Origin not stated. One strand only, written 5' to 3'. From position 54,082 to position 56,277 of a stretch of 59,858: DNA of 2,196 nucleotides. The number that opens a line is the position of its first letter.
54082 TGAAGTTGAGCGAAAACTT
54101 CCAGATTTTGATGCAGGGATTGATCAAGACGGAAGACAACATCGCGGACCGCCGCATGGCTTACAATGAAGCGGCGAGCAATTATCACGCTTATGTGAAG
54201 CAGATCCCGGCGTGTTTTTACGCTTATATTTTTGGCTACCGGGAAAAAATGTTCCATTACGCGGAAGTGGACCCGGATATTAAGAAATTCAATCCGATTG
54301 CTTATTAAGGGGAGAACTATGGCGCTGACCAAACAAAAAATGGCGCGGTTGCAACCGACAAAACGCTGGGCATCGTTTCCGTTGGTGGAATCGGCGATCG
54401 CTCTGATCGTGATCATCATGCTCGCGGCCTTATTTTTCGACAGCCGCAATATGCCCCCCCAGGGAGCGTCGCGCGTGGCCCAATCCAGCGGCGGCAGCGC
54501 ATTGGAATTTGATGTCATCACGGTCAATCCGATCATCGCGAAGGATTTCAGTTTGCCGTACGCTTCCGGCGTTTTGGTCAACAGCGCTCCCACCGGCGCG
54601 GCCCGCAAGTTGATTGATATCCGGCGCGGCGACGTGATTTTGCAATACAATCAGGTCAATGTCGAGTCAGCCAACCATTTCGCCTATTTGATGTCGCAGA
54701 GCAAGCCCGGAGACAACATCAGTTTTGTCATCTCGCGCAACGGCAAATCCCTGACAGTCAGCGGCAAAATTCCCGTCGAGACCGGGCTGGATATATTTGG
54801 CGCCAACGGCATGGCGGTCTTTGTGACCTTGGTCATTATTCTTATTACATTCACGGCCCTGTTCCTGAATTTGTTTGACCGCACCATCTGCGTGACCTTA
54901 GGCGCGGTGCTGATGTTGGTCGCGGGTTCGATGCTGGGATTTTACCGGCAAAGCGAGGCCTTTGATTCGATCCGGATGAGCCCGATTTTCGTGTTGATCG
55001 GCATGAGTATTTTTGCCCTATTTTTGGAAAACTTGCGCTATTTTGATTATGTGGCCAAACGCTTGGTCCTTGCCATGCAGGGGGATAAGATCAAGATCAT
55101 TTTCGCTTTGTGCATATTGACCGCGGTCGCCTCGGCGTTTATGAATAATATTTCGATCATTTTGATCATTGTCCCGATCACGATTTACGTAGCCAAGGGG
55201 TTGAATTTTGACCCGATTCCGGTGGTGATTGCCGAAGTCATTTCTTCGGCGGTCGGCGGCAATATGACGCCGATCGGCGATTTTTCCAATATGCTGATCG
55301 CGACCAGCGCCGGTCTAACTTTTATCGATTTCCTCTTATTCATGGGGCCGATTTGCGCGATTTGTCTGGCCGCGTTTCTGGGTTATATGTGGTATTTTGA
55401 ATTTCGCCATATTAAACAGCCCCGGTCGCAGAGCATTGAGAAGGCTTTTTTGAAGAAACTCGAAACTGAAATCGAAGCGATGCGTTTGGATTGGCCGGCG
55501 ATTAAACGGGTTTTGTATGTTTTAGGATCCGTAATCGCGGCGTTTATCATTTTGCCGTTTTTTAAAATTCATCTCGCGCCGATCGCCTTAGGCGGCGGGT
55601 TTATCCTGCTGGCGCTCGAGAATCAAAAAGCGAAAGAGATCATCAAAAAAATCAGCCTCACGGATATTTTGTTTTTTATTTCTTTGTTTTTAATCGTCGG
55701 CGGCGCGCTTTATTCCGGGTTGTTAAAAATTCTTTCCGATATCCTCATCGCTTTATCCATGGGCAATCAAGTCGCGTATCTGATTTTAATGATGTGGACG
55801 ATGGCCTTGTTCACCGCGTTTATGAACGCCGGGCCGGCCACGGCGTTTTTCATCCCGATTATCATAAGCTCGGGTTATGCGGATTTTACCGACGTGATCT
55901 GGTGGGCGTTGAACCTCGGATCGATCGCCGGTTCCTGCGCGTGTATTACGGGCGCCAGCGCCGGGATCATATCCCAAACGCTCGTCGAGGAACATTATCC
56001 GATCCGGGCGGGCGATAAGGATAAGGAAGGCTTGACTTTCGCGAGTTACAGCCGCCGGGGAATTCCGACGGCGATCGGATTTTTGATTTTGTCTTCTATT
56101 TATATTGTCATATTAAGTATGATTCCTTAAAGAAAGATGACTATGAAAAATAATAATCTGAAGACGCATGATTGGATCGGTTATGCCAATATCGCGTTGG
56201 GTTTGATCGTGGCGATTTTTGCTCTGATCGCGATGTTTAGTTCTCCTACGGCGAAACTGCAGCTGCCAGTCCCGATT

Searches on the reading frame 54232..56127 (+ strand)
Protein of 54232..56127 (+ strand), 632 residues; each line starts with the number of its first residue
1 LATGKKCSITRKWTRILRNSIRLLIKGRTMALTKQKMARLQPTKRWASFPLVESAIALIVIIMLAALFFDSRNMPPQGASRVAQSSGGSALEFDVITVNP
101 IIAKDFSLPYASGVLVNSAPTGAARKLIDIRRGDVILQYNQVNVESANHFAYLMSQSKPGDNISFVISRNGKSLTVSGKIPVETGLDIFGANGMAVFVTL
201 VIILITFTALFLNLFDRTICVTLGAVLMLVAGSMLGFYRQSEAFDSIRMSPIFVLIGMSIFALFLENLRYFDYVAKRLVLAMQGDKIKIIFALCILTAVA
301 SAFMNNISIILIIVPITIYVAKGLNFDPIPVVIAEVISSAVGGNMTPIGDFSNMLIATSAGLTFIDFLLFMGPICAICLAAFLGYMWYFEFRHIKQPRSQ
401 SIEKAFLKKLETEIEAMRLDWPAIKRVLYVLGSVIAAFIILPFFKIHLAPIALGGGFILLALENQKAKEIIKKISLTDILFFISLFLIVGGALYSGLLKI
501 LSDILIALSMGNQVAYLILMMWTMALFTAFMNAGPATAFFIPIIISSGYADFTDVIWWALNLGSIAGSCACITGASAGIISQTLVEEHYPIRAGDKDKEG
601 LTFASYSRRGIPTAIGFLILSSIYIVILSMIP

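Call 22: search_protein_families(library=ncbifam, proteins=[window:54232-56127:+], max_evalue=0.001)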
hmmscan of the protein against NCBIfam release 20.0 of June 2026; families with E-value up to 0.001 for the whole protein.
window:54232-56127:+ (632 aa): 13 families
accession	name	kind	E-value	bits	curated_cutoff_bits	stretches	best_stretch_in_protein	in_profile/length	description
NF040989.1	MamN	equivalog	3.8e-80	269.7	500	1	194-629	1-436/437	magnetosome biogenesis transporter MamN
NF033877.0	arsB_Sta_pI258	exception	9.6e-14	51.4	760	1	198-568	4-370/429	arsenite efflux transporter membrane subunit ArsB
NF011980.0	PRK15445.1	subfamily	2.4e-12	46.6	457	1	214-537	22-342/430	arsenical efflux pump membrane protein ArsB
TIGR00935.1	2a45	subfamily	8.3e-12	45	415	1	213-568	19-368/426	arsenite/antimonite efflux transporter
TIGR00785.1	dass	subfamily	3.5e-09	35.9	198.6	1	196-574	10-401/444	DASS family sodium-coupled anion symporter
TIGR02037.1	degP_htrA_DO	subfamily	4.5e-09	35.7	416.2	1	96-178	243-325/434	Do family serine endopeptidase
TIGR02038.1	protease_degS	equivalog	3e-05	23.3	422.95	1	97-177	263-343/351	outer membrane-stress sensor serine endopeptidase DegS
NF007093.0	PRK09547.1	equivalog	5.9e-05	22.3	640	1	336-458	210-330/517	sodium/proton antiporter NhaB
NF047968.1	SerProtHtrA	equivalog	6.1e-05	22.5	470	1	107-176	284-353/357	serine protease HtrA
NF041521.1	HhoA_HhoB_HtrA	equivalog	6.9e-05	22.3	450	1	104-177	255-328/335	HhoA/HhoB/HtrA family serine endopeptidase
NF041199.1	trx7_PDZ_seleno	equivalog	0.00015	20.9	300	1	120-178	328-388/390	Trx7/PDZ domain-containing (seleno)protein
NF008147.1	PRK10898.1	equivalog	0.00024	20.4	408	1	104-177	271-344/352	outer membrane-stress sensor serine endopeptidase DegS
TIGR00774.1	NhaB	equivalog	0.0004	19.5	826.1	1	337-384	210-258/515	Na(+)/H(+) antiporter NhaB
